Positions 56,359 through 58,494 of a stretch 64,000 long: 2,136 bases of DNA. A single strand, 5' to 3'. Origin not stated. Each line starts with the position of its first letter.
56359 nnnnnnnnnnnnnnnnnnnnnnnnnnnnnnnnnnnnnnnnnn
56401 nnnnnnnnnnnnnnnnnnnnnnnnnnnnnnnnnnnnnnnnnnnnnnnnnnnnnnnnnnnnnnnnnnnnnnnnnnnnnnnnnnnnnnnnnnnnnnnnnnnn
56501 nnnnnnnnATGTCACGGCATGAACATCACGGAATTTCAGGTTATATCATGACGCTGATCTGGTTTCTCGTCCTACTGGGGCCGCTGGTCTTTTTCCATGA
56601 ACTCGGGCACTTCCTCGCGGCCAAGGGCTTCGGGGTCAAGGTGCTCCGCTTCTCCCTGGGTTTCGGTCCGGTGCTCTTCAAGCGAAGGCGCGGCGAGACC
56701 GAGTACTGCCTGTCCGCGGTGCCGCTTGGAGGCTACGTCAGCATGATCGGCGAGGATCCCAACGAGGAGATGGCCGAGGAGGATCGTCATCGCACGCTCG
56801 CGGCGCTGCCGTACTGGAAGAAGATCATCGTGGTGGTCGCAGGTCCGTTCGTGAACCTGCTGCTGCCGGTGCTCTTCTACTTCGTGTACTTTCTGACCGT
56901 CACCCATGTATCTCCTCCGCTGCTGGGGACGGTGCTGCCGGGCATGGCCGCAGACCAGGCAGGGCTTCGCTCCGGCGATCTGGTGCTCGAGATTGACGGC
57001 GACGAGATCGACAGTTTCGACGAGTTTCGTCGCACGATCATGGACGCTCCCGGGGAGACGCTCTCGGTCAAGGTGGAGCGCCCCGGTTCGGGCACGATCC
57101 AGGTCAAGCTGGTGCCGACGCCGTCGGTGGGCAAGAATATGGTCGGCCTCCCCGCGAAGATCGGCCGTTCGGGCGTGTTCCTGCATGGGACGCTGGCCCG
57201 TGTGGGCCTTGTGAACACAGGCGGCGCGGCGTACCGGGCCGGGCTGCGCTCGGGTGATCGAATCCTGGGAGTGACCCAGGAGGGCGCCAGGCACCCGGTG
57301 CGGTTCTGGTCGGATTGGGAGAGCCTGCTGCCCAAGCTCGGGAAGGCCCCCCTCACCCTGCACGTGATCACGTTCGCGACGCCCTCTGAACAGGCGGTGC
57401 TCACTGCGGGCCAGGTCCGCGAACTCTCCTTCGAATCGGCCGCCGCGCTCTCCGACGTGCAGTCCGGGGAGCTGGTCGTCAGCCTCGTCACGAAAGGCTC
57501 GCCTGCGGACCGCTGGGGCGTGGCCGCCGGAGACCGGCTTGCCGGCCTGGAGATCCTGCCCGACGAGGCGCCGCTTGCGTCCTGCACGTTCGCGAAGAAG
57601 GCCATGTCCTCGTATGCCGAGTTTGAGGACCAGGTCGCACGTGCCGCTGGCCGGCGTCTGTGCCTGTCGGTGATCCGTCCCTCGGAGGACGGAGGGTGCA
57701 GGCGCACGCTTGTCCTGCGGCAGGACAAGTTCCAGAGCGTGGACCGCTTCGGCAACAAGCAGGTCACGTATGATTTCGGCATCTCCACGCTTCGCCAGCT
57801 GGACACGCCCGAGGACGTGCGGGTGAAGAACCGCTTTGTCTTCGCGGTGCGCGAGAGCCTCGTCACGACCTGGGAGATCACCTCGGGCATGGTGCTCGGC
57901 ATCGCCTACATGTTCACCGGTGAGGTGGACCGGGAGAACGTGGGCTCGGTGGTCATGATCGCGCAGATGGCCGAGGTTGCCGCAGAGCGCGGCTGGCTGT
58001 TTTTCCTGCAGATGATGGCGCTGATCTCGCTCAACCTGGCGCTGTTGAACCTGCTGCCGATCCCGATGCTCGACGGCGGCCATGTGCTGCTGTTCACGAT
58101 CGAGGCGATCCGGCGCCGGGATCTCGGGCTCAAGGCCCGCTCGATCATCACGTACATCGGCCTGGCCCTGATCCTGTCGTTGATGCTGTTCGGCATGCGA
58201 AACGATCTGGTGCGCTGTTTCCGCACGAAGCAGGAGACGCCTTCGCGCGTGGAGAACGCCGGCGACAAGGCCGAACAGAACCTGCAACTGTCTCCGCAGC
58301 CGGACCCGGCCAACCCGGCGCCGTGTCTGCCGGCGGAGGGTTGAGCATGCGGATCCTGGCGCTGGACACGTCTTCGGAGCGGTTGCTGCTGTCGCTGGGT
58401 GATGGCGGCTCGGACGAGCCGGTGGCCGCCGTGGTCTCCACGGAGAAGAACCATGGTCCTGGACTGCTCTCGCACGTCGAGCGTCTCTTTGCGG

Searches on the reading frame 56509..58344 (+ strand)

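Call 11: search_protein_families(library=pfam, proteins=[window:56509-58344:+], max_evalue=0.001)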
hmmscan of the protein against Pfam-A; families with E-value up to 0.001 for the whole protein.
window:56509-58344:+ (611 aa): 4 families
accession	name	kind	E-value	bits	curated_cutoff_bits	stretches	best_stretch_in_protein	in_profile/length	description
PF02163.28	Peptidase_M50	-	3.8e-64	216.5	27.2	1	19-558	2-221/221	Peptidase family M50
PF17820.7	PDZ_6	-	1.5e-20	73.1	27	2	142-191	5-54/54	PDZ domain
PF00595.29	PDZ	-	9e-14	52.1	23.2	1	141-189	31-80/81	PDZ domain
PF13180.12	PDZ_2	-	7e-13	49.1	27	1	142-194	19-72/80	PDZ domain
